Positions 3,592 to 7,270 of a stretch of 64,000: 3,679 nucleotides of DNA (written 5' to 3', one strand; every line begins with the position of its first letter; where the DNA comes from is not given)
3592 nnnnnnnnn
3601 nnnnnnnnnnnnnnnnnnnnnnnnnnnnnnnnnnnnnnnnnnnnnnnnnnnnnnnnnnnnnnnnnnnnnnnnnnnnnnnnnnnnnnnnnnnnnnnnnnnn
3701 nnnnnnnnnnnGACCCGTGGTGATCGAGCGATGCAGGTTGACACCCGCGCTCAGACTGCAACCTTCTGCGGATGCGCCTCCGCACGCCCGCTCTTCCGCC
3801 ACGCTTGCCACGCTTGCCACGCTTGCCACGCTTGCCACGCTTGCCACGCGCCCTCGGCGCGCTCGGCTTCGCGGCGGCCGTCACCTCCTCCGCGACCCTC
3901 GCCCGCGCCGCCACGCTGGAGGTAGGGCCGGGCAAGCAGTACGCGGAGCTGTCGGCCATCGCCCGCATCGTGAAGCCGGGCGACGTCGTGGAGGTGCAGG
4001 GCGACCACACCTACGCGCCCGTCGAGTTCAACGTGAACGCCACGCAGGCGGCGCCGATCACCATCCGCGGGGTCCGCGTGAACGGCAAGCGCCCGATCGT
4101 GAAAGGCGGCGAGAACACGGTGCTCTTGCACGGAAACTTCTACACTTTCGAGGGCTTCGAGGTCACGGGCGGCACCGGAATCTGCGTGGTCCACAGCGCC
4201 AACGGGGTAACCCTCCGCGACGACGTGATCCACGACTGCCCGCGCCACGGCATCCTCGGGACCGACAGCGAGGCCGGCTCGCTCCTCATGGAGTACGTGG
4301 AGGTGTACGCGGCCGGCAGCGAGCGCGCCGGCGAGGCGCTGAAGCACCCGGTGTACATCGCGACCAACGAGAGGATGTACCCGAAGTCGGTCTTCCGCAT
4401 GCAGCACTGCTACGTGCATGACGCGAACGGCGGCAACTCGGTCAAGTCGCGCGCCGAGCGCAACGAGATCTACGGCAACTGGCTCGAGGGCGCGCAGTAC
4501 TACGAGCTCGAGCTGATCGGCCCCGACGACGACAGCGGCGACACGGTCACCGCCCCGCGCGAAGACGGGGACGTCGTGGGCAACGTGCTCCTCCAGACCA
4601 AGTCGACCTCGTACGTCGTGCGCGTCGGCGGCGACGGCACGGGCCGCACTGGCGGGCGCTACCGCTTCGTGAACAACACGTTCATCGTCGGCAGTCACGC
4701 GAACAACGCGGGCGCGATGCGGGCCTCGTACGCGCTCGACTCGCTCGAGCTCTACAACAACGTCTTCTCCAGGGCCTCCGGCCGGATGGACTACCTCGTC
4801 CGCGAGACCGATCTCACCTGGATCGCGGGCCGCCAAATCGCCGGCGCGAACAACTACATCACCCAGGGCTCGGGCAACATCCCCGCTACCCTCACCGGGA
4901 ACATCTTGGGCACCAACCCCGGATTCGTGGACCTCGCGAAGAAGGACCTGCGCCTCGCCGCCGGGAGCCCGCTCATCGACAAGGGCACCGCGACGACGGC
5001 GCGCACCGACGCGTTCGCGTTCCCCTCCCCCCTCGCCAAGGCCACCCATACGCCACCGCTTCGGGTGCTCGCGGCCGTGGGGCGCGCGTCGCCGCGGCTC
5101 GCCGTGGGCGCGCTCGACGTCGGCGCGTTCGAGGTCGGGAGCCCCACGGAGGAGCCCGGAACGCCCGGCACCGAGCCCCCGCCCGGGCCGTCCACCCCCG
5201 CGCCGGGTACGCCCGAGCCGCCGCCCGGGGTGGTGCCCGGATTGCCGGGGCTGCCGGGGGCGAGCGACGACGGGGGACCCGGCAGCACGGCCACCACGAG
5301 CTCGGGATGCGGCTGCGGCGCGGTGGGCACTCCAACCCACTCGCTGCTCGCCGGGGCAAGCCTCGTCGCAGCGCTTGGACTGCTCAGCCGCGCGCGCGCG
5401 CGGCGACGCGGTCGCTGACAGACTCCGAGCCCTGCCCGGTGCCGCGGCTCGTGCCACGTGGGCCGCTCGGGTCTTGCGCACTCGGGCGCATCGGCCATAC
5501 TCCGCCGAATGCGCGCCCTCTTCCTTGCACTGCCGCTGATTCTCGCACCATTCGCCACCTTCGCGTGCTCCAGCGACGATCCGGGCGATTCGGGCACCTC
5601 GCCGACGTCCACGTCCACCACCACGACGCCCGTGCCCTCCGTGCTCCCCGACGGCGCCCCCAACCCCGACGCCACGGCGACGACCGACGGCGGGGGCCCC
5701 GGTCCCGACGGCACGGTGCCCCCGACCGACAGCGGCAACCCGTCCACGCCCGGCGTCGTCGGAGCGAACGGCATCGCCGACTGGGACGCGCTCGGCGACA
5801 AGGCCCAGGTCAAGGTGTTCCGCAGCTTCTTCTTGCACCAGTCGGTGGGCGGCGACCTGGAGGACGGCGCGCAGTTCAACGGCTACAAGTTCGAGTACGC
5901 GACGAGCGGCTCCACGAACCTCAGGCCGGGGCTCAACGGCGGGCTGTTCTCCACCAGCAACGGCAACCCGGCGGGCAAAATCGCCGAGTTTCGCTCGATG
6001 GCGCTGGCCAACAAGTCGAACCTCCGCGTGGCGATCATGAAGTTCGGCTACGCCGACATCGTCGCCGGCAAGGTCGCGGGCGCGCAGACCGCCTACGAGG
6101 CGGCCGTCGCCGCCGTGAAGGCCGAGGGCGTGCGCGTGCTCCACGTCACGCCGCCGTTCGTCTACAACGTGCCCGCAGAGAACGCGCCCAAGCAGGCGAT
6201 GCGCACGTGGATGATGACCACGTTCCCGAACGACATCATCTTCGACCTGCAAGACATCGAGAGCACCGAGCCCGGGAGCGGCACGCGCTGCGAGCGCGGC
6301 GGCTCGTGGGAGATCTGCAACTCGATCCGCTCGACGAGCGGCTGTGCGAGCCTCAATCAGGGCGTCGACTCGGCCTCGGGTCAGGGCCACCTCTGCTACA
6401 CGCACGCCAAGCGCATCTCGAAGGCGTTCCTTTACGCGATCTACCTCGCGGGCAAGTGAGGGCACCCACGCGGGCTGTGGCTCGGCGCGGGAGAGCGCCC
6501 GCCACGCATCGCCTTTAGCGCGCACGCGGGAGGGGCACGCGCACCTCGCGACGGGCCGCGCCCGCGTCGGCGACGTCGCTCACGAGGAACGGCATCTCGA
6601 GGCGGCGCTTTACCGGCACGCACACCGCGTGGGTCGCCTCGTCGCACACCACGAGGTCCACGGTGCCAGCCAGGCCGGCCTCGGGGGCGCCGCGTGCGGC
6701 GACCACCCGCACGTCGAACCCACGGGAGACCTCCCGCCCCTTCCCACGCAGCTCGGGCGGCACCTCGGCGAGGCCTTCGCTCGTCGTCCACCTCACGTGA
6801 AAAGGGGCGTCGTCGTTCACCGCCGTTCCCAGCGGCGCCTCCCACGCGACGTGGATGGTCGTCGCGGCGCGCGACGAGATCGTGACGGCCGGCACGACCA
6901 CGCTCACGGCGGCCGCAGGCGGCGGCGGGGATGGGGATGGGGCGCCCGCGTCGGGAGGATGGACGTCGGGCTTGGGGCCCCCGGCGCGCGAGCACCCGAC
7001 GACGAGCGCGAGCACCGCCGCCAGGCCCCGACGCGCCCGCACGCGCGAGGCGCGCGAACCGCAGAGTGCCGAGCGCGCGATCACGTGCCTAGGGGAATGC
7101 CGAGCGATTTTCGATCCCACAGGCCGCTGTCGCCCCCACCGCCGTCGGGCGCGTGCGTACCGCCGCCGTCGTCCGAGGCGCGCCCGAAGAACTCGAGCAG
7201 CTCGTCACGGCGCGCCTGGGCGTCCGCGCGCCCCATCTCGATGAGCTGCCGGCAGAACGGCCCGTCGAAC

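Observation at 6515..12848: Kinase, cyclase-homology, STAND and TPR giant protein translationally coupled to a patatin phospholipase: a candidate signal-activated lipase module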

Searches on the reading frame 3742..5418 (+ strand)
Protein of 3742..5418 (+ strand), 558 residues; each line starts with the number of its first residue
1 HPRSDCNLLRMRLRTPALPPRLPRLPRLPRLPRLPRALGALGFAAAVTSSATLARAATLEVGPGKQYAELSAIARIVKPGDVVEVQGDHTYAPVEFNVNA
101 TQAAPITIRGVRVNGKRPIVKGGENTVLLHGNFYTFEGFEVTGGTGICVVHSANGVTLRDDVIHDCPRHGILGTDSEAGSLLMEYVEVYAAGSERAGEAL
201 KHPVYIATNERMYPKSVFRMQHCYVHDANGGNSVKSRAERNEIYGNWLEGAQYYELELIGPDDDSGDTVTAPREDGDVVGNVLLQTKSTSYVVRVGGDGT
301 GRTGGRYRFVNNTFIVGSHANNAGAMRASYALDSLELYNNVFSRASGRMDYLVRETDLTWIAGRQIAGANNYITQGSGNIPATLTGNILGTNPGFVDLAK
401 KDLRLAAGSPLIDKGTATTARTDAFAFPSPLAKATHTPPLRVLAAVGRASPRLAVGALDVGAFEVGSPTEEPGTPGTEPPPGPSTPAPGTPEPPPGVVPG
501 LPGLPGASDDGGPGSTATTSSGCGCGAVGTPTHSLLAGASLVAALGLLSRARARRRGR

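Call 12: search_protein_families(library=pfam, proteins=[window:3742-5418:+], max_evalue=0.01)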
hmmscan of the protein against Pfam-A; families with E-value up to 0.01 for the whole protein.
window:3742-5418:+ (558 aa): 1 family
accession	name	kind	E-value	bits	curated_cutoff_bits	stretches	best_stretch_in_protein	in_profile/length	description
PF13229.12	Beta_helix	-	0.00073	19.6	25.9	1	106-252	11-138/158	Right handed beta helix region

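Call 72: search_protein_families(library=padloc, proteins=[window:3742-5418:+], max_evalue=0.00001)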
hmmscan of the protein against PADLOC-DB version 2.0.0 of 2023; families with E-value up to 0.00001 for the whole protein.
window:3742-5418:+ (558 aa): 0 families

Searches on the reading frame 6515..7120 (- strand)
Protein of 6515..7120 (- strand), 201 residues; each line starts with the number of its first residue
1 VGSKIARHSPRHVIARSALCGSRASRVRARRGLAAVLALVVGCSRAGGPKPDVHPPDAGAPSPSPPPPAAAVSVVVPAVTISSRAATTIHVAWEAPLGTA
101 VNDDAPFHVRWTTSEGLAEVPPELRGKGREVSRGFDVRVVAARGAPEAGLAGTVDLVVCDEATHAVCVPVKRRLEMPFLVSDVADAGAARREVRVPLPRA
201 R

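Call 8: search_protein_families(library=pfam, proteins=[window:6515-7120:-], max_evalue=0.1)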
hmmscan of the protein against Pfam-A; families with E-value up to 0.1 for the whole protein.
window:6515-7120:- (201 aa): 0 families
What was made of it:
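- Pfam detects no cNMP-binding domain (call 8).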

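Call 9: search_protein_families(library=padloc, proteins=[window:6515-7120:-], max_evalue=0.1)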
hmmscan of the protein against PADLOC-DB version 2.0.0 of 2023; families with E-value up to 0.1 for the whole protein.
window:6515-7120:- (201 aa): 0 families

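Call 27: search_protein_families(library=ncbifam, proteins=[window:6515-7084:-], max_evalue=0.1)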
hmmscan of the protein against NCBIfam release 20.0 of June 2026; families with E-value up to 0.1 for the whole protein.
window:6515-7084:- (189 aa): 1 family
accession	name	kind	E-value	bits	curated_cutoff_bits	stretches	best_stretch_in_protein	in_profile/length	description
NF007569.0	PRK10200.1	equivalog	0.096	12.4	417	0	121-175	59-108/230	aspartate/glutamate racemase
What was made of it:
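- Checked: Cyclase-like region: Pfam and NCBIfam do not detect it (calls 8, 27).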

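Call 67: find_homologous_proteins(query=window:6518-7084:-, max_evalue=0.001)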
Query window:6518-7084:- (189 aa): 57 proteins with E <= 0.001 among 7127 candidates.
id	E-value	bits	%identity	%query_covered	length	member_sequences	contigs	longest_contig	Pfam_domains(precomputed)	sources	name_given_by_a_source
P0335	1.7e-112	392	99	100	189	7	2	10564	-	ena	-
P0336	4.8e-97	341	88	100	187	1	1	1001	-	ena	-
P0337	1.7e-80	287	81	84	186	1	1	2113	-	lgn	-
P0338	3.0e-80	287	86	84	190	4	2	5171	-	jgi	jgi:hypothetical protein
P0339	2.2e-73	264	88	64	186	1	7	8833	-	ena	-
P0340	7.2e-55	204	63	88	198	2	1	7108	-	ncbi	-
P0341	1.8e-52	196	71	68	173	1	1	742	-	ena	-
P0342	4.5e-52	195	66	68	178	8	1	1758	-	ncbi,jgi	jgi:hypothetical protein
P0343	5.4e-52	194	70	69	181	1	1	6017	-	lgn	-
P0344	7.3e-52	194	66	68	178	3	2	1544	-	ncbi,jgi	jgi:hypothetical protein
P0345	4.1e-51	192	70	68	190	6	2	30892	-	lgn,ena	-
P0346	1.4e-50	190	67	68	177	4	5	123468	-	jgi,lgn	jgi:hypothetical protein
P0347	1.5e-50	190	66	68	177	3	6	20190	-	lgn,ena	-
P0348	2.7e-50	189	67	68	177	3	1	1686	-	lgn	-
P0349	3.8e-50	188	66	68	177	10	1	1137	-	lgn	-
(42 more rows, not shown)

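Call 76: predict_structure(alignment_id=A4)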
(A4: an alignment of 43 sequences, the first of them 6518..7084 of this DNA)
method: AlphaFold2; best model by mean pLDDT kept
length: 189 residues; sequences in the alignment: 43
mean_pLDDT: 83.0   pTM: 0.67
mean pLDDT of the five models: 83.0, 82.6, 82.5, 82.4, 81.3
residues with pLDDT >= 90: 122; 70-90: 12; 50-70: 37; < 50: 18
segments of 3 or more residues with pLDDT < 50: 1-4, 6-11, 37-39
pLDDT, mean of each block of 10 residues (from residue 1): 47 53 55 50 59 78 94 96 98 98 98 98 97 97 98 96 96 77 94
secondary structure, 60 per line:
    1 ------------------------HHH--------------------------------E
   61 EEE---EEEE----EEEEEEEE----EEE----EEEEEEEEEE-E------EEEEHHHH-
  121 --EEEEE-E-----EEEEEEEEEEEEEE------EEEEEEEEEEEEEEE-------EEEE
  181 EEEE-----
elements in order: E60-63 E67-70 E75-82 E87-89 E94-103 E112-115 H116-119 E123-127 E135-148 E155-169 E177-184
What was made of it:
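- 6515..7084 (-): Small lipoprotein (189 aa from GTG 7084, or about 175 aa from GTG 7042). Lipobox VVGC, a Pro/Ala linker, and an Ig-like beta-sandwich with two further invariant Cys. It is a syntenic neighbour only in the closer clade and is probably not part of the core module. AF2 pLDDT 83 (call 76).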

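Call 79: fold_search(model_id=the predicted structure, library=pdb)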
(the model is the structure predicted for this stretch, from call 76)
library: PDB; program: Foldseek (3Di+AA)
matches with E <= 10: 969; with E <= 0.001: 4
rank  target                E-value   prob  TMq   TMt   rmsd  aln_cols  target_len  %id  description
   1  7djl_B                4.4e-07  1.00  0.48  0.22   3.8       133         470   19  Structure of four truncated and mutated forms of quenching protein (released 2022-06-08)
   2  7djl_C                5.5e-07  1.00  0.51  0.22   3.4       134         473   17  Structure of four truncated and mutated forms of quenching protein (released 2022-06-08)
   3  7djl_A                5.5e-07  1.00  0.50  0.22   3.3       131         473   15  Structure of four truncated and mutated forms of quenching protein (released 2022-06-08)
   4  7djm                  1.3e-05  1.00  0.39  0.18   4.3       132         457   14  Structure of four truncated and mutated forms of quenching protein (released 2022-06-08)
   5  3sqb_C                5.3e-03  0.92  0.25  0.24  11.4       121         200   11  Structure of the major type 1 pilus subunit FimA bound to the FimC chaperone (released 2012-05-30)
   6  7o3t_B                6.9e-03  0.92  0.23  0.33   8.7       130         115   12  I-layer structure (TrwF/VirB9NTD, TrwE/VirB10NTD) of the outer membrane core complex from the fully-assembled R388 typ (released 2022-06-22)
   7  3dsn_A                8.6e-03  0.84  0.24  0.23  11.7       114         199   10  Crystal structure of the complex of the Caf1M chaperone with the mini-fiber of two Caf1 subunits (Caf1:Caf1), carrying (released 2009-07-14)
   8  4djm_C                9.1e-03  0.75  0.24  0.23  12.4       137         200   16  Crystal structure of the E. coli chaperone DraB (released 2013-01-16)
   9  1qun_I                9.6e-03  0.90  0.25  0.25  12.0       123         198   10  X-RAY STRUCTURE OF THE FIMC-FIMH CHAPERONE ADHESIN COMPLEX FROM UROPATHOGENIC E.COLI (released 1999-08-31)
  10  3gfu_C                9.6e-03  0.90  0.24  0.22  10.6       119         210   11  FaeE-FaeG chaperone-major pilin complex of F4 ac 5/95 fimbriae (released 2009-10-20)
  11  3f65_D                1.0e-02  0.96  0.28  0.31   7.4       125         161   13  The F4 fimbrial chaperone FaeE does not self-cap its interactive surfaces (released 2009-05-19)
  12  3gfu_A                1.1e-02  0.87  0.25  0.23  10.3       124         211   10  FaeE-FaeG chaperone-major pilin complex of F4 ac 5/95 fimbriae (released 2009-10-20)
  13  3jwn_C                1.1e-02  0.75  0.23  0.22  11.7       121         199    9  Complex of FimC, FimF, FimG and FimH (released 2010-06-16)
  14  3sqb_A                1.2e-02  0.92  0.27  0.27  11.2       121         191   10  Structure of the major type 1 pilus subunit FimA bound to the FimC chaperone (released 2012-05-30)
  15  3dos_D                1.4e-02  0.87  0.26  0.26  12.7       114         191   13  Crystal structure of the complex of the Caf1M chaperone with the mini-fiber of two Caf1 subunits (Caf1:Caf1), carrying (released 2009-07-14)
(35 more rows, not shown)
